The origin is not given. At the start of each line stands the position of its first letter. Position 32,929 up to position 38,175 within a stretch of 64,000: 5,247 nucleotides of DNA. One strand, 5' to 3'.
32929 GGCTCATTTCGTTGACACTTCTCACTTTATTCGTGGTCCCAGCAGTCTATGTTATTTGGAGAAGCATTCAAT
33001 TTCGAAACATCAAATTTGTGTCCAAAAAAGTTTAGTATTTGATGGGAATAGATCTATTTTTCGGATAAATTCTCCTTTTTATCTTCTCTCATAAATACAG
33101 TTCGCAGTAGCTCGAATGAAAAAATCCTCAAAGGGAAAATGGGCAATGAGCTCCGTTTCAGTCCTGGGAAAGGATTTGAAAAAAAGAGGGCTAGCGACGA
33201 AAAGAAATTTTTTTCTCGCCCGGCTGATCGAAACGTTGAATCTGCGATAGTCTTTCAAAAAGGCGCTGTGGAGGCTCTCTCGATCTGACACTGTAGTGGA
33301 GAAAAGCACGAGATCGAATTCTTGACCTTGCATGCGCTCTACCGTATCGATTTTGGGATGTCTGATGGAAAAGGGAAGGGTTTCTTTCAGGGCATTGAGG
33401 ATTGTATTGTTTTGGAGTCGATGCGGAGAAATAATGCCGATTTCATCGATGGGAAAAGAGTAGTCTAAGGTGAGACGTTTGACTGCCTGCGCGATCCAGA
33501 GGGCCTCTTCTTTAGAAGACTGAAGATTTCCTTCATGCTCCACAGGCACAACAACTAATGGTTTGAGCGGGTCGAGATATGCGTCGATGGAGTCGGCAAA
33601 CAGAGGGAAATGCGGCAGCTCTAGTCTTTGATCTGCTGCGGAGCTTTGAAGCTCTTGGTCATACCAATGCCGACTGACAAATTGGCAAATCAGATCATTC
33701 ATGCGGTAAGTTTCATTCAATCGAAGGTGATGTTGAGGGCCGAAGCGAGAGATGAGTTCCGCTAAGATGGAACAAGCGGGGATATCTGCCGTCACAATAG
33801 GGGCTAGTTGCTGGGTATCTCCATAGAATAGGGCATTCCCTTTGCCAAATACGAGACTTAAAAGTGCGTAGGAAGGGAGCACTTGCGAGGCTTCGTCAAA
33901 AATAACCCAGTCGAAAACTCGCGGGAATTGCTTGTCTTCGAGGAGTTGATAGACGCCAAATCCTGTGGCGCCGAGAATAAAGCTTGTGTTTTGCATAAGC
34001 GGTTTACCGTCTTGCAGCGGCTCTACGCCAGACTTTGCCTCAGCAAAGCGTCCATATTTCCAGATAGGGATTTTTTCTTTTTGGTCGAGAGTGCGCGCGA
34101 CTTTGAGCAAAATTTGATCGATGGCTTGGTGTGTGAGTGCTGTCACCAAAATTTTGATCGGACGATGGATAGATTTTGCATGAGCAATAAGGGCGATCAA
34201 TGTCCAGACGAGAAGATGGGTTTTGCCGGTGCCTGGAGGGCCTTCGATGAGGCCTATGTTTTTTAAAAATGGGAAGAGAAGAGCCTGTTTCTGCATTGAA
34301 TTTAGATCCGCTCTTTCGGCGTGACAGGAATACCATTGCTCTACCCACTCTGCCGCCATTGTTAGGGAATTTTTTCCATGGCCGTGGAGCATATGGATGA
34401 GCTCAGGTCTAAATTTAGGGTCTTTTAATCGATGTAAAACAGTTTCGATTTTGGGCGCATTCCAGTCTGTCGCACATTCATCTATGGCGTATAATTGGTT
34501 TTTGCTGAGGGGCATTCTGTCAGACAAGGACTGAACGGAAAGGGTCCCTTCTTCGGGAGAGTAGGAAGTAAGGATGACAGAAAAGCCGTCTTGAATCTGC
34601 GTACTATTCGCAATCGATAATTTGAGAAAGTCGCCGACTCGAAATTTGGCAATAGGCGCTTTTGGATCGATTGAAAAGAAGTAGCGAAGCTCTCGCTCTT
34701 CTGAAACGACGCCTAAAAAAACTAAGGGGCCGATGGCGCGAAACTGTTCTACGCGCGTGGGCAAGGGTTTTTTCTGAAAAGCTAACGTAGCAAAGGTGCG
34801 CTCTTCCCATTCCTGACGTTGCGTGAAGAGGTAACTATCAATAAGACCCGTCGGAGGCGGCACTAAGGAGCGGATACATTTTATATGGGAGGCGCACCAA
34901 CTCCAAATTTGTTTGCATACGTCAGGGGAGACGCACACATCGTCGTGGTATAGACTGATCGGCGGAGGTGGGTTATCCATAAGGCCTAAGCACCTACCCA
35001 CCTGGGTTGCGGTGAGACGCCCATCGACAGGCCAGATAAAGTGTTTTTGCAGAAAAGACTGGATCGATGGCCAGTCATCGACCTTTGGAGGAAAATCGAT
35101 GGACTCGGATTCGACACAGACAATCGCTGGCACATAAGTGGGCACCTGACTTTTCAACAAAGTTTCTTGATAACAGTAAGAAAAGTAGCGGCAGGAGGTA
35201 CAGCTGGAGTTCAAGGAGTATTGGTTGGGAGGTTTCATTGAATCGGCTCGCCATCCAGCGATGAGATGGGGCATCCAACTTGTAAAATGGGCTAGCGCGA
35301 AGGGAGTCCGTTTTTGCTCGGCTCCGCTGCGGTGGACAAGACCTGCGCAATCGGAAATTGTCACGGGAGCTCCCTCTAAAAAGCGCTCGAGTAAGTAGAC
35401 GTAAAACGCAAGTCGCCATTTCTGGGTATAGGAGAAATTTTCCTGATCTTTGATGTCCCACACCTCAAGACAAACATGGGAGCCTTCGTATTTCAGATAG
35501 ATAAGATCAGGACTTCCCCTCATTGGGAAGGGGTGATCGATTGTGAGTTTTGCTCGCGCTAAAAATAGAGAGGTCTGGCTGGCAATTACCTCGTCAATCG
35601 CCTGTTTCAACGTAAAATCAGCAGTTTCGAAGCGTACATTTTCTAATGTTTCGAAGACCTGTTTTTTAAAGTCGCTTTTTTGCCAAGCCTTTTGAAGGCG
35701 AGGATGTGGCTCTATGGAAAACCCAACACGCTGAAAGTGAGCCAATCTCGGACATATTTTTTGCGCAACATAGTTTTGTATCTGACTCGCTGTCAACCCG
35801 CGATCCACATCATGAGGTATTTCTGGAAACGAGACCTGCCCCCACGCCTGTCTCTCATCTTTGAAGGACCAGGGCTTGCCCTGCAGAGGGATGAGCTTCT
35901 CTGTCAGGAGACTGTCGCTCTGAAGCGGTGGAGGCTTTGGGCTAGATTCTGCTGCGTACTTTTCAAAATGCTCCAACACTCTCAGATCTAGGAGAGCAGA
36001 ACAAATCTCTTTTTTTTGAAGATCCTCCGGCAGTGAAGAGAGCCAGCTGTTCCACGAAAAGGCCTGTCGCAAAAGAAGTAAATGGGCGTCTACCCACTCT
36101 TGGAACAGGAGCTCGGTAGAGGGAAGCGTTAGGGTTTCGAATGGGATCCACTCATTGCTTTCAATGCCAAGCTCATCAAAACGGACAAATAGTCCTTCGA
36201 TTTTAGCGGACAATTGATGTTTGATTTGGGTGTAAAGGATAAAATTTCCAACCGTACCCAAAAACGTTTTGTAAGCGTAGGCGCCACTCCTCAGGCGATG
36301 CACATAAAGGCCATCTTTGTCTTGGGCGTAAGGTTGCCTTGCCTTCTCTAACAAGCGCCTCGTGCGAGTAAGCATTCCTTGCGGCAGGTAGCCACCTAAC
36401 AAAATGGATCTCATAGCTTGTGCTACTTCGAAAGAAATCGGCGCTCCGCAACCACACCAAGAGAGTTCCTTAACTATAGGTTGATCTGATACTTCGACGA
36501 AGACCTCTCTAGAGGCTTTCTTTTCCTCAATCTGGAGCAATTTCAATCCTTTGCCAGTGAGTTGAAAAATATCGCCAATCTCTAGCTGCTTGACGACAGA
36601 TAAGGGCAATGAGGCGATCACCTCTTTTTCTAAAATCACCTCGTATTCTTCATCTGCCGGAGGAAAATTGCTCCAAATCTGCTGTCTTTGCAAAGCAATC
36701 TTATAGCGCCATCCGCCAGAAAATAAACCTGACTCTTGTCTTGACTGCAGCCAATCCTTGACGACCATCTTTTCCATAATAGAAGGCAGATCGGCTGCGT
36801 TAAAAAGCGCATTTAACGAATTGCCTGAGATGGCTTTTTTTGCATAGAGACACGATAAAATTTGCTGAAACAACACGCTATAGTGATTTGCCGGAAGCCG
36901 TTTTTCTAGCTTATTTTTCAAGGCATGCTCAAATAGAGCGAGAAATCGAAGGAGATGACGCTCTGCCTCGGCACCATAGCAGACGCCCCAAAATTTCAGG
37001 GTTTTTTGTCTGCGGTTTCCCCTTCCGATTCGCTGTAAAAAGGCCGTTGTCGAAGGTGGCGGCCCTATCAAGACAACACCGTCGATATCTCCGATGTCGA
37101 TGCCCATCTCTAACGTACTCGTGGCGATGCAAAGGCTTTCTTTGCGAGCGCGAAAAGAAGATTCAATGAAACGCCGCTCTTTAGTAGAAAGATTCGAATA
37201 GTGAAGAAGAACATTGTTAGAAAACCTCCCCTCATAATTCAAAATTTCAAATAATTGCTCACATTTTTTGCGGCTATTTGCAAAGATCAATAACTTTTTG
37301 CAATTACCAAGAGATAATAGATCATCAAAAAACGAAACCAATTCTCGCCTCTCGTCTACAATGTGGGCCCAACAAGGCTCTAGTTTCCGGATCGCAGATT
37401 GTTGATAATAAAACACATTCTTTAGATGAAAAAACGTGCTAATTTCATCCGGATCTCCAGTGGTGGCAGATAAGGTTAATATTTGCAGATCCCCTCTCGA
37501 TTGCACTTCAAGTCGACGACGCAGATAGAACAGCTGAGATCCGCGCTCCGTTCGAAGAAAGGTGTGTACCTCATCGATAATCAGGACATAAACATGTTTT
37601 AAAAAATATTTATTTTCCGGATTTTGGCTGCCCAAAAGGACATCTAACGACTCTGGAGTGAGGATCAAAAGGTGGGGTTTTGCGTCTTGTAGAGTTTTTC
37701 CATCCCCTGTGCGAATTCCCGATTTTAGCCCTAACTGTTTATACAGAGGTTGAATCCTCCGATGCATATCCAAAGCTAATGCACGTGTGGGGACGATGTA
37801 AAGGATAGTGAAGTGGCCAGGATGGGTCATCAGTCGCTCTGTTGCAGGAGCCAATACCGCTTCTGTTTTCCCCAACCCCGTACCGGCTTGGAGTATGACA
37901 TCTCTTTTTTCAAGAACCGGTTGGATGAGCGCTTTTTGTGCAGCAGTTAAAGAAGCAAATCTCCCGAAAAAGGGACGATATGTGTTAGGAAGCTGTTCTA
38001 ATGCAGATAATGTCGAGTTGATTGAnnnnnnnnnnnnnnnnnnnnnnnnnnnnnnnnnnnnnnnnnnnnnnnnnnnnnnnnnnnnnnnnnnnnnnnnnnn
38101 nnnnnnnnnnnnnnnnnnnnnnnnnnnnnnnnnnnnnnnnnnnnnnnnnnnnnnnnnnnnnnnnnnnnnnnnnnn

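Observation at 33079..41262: Second candidate system: unknown protein, two BrxD/DUF2791-like ATPases, and an SF2-nuclease-SF1 triple-fusion helicase, with no BREX core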

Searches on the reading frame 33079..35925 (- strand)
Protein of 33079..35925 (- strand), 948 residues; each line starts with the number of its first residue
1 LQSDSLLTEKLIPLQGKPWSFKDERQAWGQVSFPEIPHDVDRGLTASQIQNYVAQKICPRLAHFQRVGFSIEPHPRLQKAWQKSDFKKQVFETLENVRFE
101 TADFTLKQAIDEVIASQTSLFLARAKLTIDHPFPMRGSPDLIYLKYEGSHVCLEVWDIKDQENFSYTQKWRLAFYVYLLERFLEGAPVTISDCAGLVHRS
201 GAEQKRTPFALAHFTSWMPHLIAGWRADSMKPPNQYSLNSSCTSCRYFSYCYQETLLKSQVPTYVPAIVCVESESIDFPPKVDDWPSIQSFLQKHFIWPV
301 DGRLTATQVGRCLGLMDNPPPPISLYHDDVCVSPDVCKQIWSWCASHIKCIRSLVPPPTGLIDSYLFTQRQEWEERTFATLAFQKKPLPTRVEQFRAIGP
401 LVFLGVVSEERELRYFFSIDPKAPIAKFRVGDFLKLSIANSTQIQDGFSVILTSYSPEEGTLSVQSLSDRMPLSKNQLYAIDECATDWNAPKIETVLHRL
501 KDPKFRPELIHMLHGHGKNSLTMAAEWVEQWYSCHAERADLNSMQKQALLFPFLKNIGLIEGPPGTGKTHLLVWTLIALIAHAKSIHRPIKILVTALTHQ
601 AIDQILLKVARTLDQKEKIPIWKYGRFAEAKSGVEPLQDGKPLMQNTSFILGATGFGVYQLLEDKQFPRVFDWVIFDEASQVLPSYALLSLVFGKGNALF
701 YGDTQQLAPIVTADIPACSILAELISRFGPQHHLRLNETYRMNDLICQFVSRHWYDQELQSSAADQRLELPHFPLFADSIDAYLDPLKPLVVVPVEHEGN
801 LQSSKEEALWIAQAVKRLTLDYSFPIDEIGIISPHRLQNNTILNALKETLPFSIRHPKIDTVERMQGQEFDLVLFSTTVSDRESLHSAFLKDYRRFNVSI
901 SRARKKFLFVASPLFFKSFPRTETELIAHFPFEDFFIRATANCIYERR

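Call 18: search_solved_structures(query=window:33079-35925:-, max_evalue=0.001)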
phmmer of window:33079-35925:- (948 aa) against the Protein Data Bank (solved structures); distinct sequences matched with E-value up to 0.001: 29.
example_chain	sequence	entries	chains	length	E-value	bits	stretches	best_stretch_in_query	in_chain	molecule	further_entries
5eaw_A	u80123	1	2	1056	3.2e-22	81.3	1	541-932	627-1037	DNA replication ATP-dependent helicase/nuclease DNA2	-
5eax_A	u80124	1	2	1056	3.2e-22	81.3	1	541-932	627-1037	DNA replication ATP-dependent helicase/nuclease DNA2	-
5ean_A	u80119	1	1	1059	3.3e-22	81.3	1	541-932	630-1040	DNA replication ATP-dependent helicase/nuclease DNA2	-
8rd3_A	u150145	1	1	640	4.1e-21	77.7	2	664-934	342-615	ATP-dependent helicase NAM7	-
2xzl_A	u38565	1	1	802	9e-21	76.6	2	664-934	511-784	ATP-DEPENDENT HELICASE NAM7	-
9qdq_A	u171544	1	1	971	1.6e-20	75.7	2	664-934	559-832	ATP-dependent helicase NAM7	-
4b3f_X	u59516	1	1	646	3.3e-20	74.7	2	595-911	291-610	DNA-BINDING PROTEIN SMUBP-2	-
4b3g_A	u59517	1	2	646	5.4e-20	74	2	595-911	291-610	DNA-BINDING PROTEIN SMUBP-2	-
2xzo_A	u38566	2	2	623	9.6e-17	63.2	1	671-921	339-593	REGULATOR OF NONSENSE TRANSCRIPTS 1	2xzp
2gjk_A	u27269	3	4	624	9.7e-17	63.2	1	671-921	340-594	Regulator of nonsense transcripts 1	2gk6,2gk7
6ej5_A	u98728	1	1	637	1.1e-16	63.1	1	671-921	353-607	Regulator of nonsense transcripts 1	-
8ftm_A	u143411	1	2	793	1.6e-16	62.5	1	668-908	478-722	5'-3' RNA helicase-like protein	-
2wjv_A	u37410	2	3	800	2.3e-16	61.9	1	671-921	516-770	REGULATOR OF NONSENSE TRANSCRIPTS 1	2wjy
9qwn_A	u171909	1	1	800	3.4e-16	61.4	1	671-921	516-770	Isoform 2 of Regulator of nonsense transcripts 1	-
8fth_A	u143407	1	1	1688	1.1e-15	59.7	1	668-907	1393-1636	5'-3' RNA helicase-like protein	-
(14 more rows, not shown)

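Call 77: search_protein_families(library=padloc, proteins=[window:33079-35925:-], max_evalue=0.001)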
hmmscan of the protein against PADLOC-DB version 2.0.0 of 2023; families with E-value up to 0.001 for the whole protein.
window:33079-35925:- (948 aa): 14 families
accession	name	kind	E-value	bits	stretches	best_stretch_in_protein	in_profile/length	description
PDLC03920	MkoA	-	1.1e-43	147.7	2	643-922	765-1082/1112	-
PDLC03924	MkoC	-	1.2e-35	121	3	734-933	771-965/1136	-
PDLC03921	MkoA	-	2.5e-31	106.3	2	670-917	1296-1571/1607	-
PDLC02895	DpdJ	-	7.5e-29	97.3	1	531-927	38-467/2112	DpdJ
PDLC05009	PDC-S37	-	3.3e-08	29.8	1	671-709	938-975/1550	-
PDLC01447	Cas4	-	2.5e-06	26.1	1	45-254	6-160/161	"CAS-I,CAS-II,CAS-III,CAS-IV,CAS-V,CAS-VI; acquisition_associated"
PDLC00119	GajB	-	3.7e-06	24.2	0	563-615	23-75/565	UrvD helicase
PDLC03802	RTasHel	-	9.1e-06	22.8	0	554-613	17-73/675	DRT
PDLC00121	GajB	-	2.9e-05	20.8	0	545-616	8-78/565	UrvD helicase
PDLC01734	typeIV_RecD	-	3.5e-05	20.3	1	537-748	336-510/763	RecD_0_IVD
PDLC01250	Cas4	-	5.1e-05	21.6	1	46-252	3-168/168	"CAS-I,CAS-II,CAS-III,CAS-IV,CAS-V,CAS-VI; acquisition_associated"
PDLC05035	PDC-S53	-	0.00029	17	1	509-612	464-559/900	-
PDLC00127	GajB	-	0.00035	17.2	0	537-612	5-75/594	UrvD helicase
PDLC00107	GajB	-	0.00038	17.2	0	559-613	32-85/587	UrvD helicase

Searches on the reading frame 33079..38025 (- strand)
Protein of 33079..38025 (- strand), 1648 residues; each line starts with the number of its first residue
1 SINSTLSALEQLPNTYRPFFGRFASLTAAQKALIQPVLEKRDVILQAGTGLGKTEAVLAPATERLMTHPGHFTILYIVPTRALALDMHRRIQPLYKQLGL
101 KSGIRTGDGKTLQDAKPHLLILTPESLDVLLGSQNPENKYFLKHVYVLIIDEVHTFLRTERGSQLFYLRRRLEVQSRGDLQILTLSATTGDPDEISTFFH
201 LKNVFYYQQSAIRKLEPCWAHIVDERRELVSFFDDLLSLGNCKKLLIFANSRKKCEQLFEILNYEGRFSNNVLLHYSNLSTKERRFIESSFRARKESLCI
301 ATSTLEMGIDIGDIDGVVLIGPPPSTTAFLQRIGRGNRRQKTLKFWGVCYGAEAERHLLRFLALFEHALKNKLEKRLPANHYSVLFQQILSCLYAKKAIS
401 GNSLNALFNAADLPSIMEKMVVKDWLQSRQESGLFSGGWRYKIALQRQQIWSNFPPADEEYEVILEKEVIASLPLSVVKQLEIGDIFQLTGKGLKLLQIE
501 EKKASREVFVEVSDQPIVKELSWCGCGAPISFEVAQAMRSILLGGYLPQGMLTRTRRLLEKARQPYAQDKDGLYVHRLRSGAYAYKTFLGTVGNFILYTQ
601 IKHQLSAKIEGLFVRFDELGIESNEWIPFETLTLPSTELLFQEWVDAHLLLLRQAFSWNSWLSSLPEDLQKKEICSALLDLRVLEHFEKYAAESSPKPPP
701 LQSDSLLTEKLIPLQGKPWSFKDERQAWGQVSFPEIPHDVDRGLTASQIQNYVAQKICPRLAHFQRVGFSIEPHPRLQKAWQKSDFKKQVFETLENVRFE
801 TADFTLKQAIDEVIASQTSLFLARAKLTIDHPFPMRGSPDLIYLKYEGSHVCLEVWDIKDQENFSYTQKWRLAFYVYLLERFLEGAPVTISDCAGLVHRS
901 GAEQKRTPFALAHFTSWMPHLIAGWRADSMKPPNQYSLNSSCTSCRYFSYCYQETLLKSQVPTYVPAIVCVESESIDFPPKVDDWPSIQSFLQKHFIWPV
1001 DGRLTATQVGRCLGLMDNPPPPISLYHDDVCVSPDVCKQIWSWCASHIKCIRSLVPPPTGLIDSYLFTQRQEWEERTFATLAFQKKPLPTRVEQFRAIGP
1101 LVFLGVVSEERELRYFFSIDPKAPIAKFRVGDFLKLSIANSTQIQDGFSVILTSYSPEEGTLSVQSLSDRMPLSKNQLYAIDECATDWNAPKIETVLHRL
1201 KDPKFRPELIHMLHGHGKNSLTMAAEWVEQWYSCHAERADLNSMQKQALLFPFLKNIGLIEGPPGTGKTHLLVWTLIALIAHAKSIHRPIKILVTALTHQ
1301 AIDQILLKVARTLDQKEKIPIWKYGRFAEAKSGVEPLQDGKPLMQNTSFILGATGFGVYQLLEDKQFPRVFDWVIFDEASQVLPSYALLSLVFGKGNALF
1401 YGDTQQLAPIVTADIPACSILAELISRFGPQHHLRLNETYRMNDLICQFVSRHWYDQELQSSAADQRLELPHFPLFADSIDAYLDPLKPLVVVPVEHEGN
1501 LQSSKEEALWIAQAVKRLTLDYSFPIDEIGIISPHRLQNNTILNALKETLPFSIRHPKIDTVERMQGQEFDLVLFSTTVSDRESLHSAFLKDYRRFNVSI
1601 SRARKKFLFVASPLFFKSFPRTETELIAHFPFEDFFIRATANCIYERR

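Call 5: search_protein_families(library=pfam, proteins=[window:33079-38025:-], max_evalue=0.01)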
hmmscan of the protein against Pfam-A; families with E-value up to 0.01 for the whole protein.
window:33079-38025:- (1648 aa): 12 families
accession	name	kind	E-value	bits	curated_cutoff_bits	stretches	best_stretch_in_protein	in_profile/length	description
PF00270.35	DEAD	-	1.5e-36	126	26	1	27-190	1-161/167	DEAD/DEAH box helicase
PF13087.12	AAA_12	-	2e-30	106.3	27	1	1421-1611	6-192/195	AAA domain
PF13086.12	AAA_11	-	2.7e-20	73.7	27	2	1241-1323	2-88/257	AAA domain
PF00271.37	Helicase_C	-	9e-17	61.8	23.5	1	232-338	5-108/110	Helicase conserved C-terminal domain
PF04851.21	ResIII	-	2.1e-15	57.5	22.5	1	27-161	5-142/164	Type III restriction enzyme, res subunit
PF13245.12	AAA_19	-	1.5e-13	51.5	25.1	1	1252-1410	8-132/134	AAA domain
PF00580.27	UvrD-helicase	-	3.8e-08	33.8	23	1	1241-1317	1-73/271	UvrD/REP helicase N-terminal domain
PF13604.12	AAA_30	-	1.2e-07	32.1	27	1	1242-1444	3-158/191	AAA domain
PF22590.2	Cas3-like_C_2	-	8.2e-07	29.7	27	1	243-340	3-105/106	CRISPR-associated nuclease/helicase Cas3, C-terminal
PF01443.25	Viral_helicase1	-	1.8e-06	28.4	21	0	1535-1610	160-227/228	Viral superfamily 1 RNA helicase core domain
PF13401.12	AAA_22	-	3.9e-05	24.4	27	0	1255-1317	5-62/130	AAA domain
PF05127.21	NAT10_TcmA_helicase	-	0.0023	18.3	22.7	0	1260-1382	2-101/176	RNA cytidine acetyltransferase NAT10/TcmA, helicase domain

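Call 6: search_protein_families(library=padloc, proteins=[window:33079-38025:-], max_evalue=0.01)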
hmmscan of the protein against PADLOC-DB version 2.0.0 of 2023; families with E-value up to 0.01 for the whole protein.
window:33079-38025:- (1648 aa): 90 families (the best 25 are shown)
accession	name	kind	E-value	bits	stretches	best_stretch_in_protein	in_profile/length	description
PDLC02503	BrxHI|BrxHII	-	2e-83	278.9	1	22-687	21-687/698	BrxHI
PDLC03960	SngC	-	6.7e-74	247.9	1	23-686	22-715/720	-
PDLC03920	MkoA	-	8.4e-43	144.9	2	1343-1622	765-1082/1112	-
PDLC02501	BrxHI|BrxHII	-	9.7e-37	124.5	1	28-375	26-376/925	BrxHI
PDLC03924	MkoC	-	9.2e-35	118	3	1434-1633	771-965/1136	-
PDLC03921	MkoA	-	1.8e-30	103.5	2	1370-1617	1296-1571/1607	-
PDLC02895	DpdJ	-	2.5e-29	98.9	1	1231-1627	38-467/2112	DpdJ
PDLC02897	DpdJ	-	1.4e-21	74.1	2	243-392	356-503/1570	DpdJ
PDLC01761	Cas3b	-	1.3e-19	68.4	2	127-342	336-538/705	-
PDLC00938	Cas3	-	2e-19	68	1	43-343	2-323/358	CRISPR-associated helicase Cas3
PDLC01252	Cas3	-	4.2e-19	67.1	1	43-341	2-290/324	CAS-I; effector_G3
PDLC01762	Cas3b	-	2e-18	64.3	2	147-342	361-540/692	-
PDLC01767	Cas3e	-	1.5e-14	51.5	2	19-101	183-261/680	-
PDLC01710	Cas3a1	-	1.6e-14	51.3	2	148-341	347-546/745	Cas3_1_CAS-I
PDLC02864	DpdF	-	8.5e-14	49.2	1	10-341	8-330/610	DpdF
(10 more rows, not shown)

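Call 7: search_protein_families(library=ncbifam, proteins=[window:33079-38025:-], max_evalue=0.01)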
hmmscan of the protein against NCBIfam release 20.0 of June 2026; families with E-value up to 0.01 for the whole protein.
window:33079-38025:- (1648 aa): 44 families (the best 25 are shown)
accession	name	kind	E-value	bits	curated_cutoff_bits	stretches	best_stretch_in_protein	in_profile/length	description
TIGR04121.1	DEXH_lig_assoc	equivalog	1.9e-55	188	850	1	27-393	15-399/804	ligase-associated DNA damage response DEXH box helicase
NF010338.0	PRK13767.1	equivalog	5.7e-44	150.6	849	1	19-392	27-437/877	ATP-dependent helicase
TIGR00376.1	TIGR00376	hypoth_equivalog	2.2e-36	125.6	348.9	2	1370-1611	363-609/639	IGHMBP2 family helicase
NF040671.1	PLuB_AAA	exception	1.3e-34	118.9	999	2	1424-1612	1041-1231/1256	PLuB system helicase-like protein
NF008394.0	PRK11192.1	equivalog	7.3e-26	91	507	1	23-340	23-342/441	ATP-dependent RNA helicase SrmB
NF007284.0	PRK09751.1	equivalog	1.3e-22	79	1496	2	13-199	17-227/1538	ATP-dependent helicase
TIGR03817.1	DECH_helic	hypoth_equivalog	2.5e-19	69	874.1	1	38-342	49-376/742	helicase/secretion neighborhood putative DEAH-box helicase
TIGR01587.1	cas3_core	equivalog_domain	7.7e-19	68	102.45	1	43-343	2-323/358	CRISPR-associated helicase Cas3'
NF008744.0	PRK11776.1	equivalog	5.4e-17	61.5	524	1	23-353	24-350/460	ATP-dependent RNA helicase DbpA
NF001308.0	PRK00254.1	equivalog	1.2e-16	60.1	1216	1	31-257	30-253/720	ATP-dependent DNA helicase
NF053631.1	RNA_helic_CshA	equivalog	2.4e-16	59.7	646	1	23-384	19-371/434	degradosome RNA helicase CshA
NF002654.0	PRK02362.1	equivalog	5.5e-16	58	887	1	33-199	32-191/739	ATP-dependent DNA helicase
NF053711.1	RNA_heli_RhlE1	exception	4.7e-14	52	750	1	24-342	22-341/434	RNA helicase RhlE1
TIGR02621.3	cas3_GSU0051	exception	1e-13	51.1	400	2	147-340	170-374/854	type I-G CRISPR-associated helicase/endonuclease Cas3g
NF003419.0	PRK04837.1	equivalog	2.8e-13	49.4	588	1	23-339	29-350/424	ATP-dependent RNA helicase RhlB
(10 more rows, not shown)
